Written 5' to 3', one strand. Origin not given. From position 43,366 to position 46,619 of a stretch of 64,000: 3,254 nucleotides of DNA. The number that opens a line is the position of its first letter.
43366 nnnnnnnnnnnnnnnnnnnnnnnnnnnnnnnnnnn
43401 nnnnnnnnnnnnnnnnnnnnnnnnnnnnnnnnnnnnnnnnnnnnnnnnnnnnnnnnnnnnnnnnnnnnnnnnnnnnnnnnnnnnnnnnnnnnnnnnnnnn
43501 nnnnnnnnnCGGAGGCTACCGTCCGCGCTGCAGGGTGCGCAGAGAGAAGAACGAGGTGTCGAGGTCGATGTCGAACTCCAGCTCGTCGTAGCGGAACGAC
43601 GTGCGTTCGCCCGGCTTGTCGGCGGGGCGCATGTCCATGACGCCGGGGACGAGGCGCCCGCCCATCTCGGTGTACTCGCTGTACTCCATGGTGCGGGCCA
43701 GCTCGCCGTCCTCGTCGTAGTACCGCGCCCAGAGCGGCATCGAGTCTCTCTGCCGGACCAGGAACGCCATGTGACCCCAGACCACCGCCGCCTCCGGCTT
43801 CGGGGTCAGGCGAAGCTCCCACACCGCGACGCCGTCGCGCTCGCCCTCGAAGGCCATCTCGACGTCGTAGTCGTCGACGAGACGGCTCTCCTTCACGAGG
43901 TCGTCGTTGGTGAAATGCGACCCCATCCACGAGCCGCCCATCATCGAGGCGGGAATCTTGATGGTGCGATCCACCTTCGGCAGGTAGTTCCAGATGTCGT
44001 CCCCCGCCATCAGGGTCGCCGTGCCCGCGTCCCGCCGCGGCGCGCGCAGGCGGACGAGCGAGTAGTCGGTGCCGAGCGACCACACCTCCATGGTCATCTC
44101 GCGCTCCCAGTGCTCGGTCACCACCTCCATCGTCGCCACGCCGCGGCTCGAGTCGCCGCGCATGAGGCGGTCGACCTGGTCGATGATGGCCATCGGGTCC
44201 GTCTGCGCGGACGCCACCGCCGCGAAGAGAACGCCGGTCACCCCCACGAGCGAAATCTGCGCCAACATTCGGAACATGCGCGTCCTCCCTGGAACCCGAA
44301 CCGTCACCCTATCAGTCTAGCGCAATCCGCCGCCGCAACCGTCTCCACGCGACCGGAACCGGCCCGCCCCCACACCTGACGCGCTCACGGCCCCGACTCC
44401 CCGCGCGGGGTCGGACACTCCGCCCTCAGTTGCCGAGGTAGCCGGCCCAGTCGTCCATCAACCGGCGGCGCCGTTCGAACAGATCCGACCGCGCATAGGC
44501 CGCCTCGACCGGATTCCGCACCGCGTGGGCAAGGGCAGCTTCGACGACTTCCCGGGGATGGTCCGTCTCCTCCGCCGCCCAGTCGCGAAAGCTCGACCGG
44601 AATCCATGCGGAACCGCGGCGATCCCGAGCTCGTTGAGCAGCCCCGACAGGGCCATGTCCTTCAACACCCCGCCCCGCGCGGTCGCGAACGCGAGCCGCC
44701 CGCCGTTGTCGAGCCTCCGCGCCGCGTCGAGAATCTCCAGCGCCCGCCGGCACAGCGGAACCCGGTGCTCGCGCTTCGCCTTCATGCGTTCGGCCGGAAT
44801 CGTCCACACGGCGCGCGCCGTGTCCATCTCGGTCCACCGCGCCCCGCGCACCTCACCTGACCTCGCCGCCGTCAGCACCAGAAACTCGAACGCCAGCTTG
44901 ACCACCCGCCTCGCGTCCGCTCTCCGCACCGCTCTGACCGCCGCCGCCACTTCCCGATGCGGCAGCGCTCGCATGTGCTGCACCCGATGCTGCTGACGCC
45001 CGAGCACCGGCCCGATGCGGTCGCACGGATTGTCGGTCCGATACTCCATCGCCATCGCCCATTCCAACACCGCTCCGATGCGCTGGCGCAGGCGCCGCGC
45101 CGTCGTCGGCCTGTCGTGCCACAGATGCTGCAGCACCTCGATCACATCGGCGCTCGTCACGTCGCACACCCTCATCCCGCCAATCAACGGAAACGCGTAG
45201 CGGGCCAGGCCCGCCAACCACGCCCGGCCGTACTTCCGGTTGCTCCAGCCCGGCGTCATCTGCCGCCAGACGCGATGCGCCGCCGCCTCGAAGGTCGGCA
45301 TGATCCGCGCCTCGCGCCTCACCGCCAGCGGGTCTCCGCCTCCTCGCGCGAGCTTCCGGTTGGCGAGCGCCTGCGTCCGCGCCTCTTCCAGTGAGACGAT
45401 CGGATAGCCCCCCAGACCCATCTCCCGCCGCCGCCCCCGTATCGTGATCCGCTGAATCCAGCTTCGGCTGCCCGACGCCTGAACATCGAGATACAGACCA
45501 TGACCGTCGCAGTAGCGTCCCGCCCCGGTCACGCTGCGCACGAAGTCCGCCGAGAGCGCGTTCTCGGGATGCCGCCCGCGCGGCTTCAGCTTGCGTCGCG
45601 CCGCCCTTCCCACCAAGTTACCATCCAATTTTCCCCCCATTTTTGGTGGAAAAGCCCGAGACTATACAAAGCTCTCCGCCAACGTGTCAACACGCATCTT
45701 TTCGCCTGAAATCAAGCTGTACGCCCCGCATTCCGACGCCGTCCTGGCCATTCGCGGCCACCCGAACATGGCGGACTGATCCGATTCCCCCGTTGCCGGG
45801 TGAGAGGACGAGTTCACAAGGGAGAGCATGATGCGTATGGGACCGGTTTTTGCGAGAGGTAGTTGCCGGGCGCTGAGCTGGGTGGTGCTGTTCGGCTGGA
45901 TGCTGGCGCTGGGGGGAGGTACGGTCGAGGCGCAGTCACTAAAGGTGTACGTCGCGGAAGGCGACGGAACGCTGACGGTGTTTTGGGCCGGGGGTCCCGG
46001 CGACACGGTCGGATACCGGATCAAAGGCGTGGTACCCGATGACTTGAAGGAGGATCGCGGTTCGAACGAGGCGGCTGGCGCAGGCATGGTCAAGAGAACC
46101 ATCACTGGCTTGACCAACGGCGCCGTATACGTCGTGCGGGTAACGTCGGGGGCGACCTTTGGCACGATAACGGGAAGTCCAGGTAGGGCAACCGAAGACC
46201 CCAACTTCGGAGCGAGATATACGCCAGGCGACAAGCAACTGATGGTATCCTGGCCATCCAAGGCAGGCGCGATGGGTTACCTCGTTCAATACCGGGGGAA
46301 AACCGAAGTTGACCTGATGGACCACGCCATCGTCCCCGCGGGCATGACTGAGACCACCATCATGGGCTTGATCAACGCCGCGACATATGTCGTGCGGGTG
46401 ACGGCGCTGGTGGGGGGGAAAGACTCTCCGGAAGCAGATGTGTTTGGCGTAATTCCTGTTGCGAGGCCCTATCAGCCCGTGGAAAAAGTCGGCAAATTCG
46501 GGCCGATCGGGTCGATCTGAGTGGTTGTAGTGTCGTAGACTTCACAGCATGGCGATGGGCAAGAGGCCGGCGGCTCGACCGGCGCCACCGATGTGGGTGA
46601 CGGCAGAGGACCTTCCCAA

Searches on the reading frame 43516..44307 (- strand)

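Call 64: search_protein_families(library=pfam, proteins=[window:43516-44307:-], max_evalue=0.0001)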
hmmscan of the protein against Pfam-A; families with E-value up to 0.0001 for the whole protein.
window:43516-44307:- (263 aa): 1 family
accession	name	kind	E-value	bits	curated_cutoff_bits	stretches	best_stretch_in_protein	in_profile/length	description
PF17131.11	LolA_like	-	2.2e-52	177.8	30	1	79-261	1-184/184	Outer membrane lipoprotein-sorting protein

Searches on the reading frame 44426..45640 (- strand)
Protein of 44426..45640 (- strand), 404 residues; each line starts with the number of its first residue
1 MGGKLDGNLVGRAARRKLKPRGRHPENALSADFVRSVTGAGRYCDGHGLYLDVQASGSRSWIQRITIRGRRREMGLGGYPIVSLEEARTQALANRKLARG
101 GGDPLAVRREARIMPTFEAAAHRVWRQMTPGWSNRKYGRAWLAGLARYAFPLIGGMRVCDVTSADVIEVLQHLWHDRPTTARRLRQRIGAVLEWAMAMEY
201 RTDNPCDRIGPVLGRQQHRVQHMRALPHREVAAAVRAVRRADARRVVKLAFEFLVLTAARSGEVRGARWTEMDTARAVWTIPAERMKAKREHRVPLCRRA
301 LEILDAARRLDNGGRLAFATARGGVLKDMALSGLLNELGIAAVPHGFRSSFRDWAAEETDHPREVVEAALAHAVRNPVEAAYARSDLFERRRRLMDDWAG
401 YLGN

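Call 9: search_protein_families(library=pfam, proteins=[window:44426-45640:-], max_evalue=0.01)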
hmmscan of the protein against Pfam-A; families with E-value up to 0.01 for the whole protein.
window:44426-45640:- (404 aa): 3 families
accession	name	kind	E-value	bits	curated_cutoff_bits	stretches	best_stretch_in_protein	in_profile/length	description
PF22022.2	Phage_int_M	-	2.1e-23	82.8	27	1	117-209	1-93/96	Phage integrase central domain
PF13356.12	Arm-DNA-bind_3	-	4.5e-18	65.6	27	1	40-111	15-83/83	Arm DNA-binding domain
PF00589.27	Phage_integrase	-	3.2e-12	47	27.1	1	226-385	3-168/172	Phage integrase family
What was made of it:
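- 44426..45640 (-): int1, an intact P4-type tyrosine integrase. Pfam Arm-DNA-bind_3, Phage_int_M and Phage_integrase (call 9).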

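Call 10: search_protein_families(library=ncbifam, proteins=[window:44426-45640:-], max_evalue=0.01)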
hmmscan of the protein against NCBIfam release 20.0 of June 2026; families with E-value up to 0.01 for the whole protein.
window:44426-45640:- (404 aa): 1 family
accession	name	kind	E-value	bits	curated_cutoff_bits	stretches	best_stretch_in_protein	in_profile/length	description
NF007246.0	PRK09692.1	domain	2.2e-42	145.2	434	1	44-401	26-392/413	integrase domain-containing protein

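Call 53: find_homologous_proteins(query=window:44426-45640:-, max_evalue=1e-60)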
Query window:44426-45640:- (404 aa): 7720 proteins with E <= 1e-60 among 8000 candidates; the best 120 are listed.
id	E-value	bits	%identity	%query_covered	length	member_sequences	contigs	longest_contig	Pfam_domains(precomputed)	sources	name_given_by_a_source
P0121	6.4e-259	877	100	98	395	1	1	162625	PF22022.3,PF13356.13,PF00589.28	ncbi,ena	-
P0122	1.5e-189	649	66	100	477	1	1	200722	PF22022.3,PF13356.13,PF00589.28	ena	-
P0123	1.6e-189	649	75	94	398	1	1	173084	PF22022.3,PF13356.13,PF00589.28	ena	-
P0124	2.5e-189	648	68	100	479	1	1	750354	PF22022.3,PF13356.13,PF00589.28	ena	-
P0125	6.3e-189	647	77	95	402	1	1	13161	PF22022.3,PF13356.13,PF00589.28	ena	-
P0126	8.6e-189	646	75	99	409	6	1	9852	PF22022.3,PF13356.13,PF00589.28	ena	-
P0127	1.7e-188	645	78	72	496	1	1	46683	PF22022.3,PF13356.13,PF00589.28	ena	-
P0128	2.7e-188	645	76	95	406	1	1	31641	PF22022.3,PF13356.13,PF00589.28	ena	-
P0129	4.9e-188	644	75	96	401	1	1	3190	PF22022.3,PF13356.13,PF00589.28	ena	-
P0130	7.6e-188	643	74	100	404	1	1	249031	PF22022.3,PF13356.13,PF00589.28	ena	-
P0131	1.3e-187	642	69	96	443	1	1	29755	PF22022.3,PF13356.13,PF00589.28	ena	-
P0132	3.3e-187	641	75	99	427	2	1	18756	PF22022.3,PF13356.13,PF00589.28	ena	-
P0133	1.5e-186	639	73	99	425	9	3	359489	PF22022.3,PF13356.13,PF00589.28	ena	-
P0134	1.6e-186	639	76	96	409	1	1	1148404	PF22022.3,PF13356.13,PF00589.28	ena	-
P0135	1.9e-186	638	76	96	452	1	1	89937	PF22022.3,PF13356.13,PF00589.28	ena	-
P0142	2.8e-185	635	73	99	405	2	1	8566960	PF22022.3,PF13356.13,PF00589.28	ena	-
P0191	2.1e-175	602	70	95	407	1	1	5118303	PF22022.3,PF13356.13,PF00589.28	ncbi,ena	-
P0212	2.3e-173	595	70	96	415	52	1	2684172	PF22022.3,PF13356.13,PF00589.28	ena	-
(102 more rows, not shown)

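Call 54: find_encoding_contigs(protein=P0142, flank=6000, max_places=2)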
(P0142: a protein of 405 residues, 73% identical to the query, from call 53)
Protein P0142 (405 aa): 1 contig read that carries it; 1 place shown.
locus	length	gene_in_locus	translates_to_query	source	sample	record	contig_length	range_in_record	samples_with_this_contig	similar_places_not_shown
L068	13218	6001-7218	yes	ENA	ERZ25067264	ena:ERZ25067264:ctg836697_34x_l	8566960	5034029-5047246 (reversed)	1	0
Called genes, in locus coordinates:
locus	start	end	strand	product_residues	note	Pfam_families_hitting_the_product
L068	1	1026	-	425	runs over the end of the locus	PF13356:Arm-DNA-bind_3, PF22022:Phage_int_M, PF00589:Phage_integrase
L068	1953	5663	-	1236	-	PF20579:LapA (faint)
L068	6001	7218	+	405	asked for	PF13356:Arm-DNA-bind_3, PF22022:Phage_int_M, PF00589:Phage_integrase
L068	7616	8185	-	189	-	PF02371:Transposase_20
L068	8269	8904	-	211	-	PF01548:DEDD_Tnp_IS110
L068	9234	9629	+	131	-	-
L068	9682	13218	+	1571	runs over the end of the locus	PF13582:Reprolysin_3, PF13583:Reprolysin_4, PF13688:Reprolysin_5, PF07705:CARDB (weak), PF04151:PPC (faint), PF07705:CARDB (weak)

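Call 55: find_encoding_contigs(protein=P0191, flank=6000, max_places=2)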
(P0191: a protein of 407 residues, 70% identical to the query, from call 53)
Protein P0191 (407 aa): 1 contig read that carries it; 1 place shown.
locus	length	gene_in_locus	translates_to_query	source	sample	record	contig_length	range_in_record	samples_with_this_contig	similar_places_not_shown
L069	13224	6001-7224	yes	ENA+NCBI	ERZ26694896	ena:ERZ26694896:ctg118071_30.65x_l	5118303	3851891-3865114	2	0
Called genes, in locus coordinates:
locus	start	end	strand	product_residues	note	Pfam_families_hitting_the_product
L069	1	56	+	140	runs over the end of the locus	PF01850:PIN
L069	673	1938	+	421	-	PF13356:Arm-DNA-bind_3, PF22022:Phage_int_M, PF00589:Phage_integrase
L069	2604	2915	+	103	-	PF00216:Bac_DNA_binding, PF18291:HU-HIG (weak)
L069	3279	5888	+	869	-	PF20465:MmeI_hel, PF20473:MmeI_Mtase, PF20466:MmeI_TRD (weak)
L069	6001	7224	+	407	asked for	PF13356:Arm-DNA-bind_3, PF22022:Phage_int_M, PF00589:Phage_integrase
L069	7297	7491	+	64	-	-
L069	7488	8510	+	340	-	-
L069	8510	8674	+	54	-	-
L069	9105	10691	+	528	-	PF12161:HsdM_N, PF02384:N6_Mtase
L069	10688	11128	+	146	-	PF08780:NTase_sub_bind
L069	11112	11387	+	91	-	PF18765:Polbeta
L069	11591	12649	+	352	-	PF01420:Methylase_S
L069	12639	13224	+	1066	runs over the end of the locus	PF04313:HSDR_N, PF04851:ResIII, PF18766:SWI2_SNF2, PF22679:T1R_D3-like, PF11867:T1RH-like_C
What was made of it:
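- Other members sit at one end of islands, with cargo on their 3' side, in tandem (restriction-modification islands in L069; call 55).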

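Call 56: find_encoding_contigs(protein=P0212, flank=6000, max_places=2)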
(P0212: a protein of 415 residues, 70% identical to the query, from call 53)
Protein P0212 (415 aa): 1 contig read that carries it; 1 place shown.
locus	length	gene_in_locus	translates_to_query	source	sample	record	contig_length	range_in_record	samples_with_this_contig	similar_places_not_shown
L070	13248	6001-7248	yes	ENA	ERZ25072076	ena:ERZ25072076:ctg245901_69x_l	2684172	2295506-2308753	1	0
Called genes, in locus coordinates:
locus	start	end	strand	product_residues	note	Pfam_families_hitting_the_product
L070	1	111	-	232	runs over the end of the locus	PF00884:Sulfatase, PF16347:SGSH_C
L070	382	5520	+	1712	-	PF03160:Calx-beta, PF23952:LRR_EndoS (faint), PF00560:LRR_1 (faint), PF13855:LRR_8 (faint), PF23598:LRR_14 (faint), PF12799:LRR_4 (weak)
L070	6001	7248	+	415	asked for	PF13356:Arm-DNA-bind_3, PF22022:Phage_int_M, PF00589:Phage_integrase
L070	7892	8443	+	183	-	-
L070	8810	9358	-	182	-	-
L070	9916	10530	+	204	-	-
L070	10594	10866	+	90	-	-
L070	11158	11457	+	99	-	-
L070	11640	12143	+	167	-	-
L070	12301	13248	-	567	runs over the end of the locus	PF00884:Sulfatase, PF01663:Phosphodiest (faint), PF16347:SGSH_C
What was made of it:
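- Of three int1 homologues sampled from the integrase side, only one was next to a surface gene (calls 54-56).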

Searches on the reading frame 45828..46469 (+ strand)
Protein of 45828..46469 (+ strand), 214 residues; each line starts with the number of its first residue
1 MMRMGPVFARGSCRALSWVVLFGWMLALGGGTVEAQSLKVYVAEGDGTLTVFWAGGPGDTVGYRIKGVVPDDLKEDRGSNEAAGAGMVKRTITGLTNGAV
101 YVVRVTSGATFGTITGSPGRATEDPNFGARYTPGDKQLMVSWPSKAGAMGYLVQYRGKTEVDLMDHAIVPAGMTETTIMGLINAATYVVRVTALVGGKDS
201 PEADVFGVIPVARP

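Call 9: search_protein_families(library=pfam, proteins=[window:45828-46469:+], max_evalue=0.01)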
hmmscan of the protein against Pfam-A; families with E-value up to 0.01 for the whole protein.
window:45828-46469:+ (214 aa): 1 family
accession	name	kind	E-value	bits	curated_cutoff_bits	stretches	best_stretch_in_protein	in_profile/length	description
PF00041.27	fn3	-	4.1e-10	40.2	25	1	134-202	12-77/84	Fibronectin type III domain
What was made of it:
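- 45828..46469 (+): Surface gene C, 5' fragment of 214 codons (signal peptide plus FN3), cut by an IS. Pfam fn3 (call 9).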

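Call 10: search_protein_families(library=ncbifam, proteins=[window:45828-46469:+], max_evalue=0.01)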
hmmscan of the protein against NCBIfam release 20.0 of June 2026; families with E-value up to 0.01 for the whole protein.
window:45828-46469:+ (214 aa): 1 family
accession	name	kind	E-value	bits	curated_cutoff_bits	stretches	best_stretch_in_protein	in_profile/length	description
NF045522.1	MXAN_2561_fam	equivalog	0.0015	18.1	150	0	131-194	177-241/304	MXAN_2561 family MXYO-CTERM-anchored protein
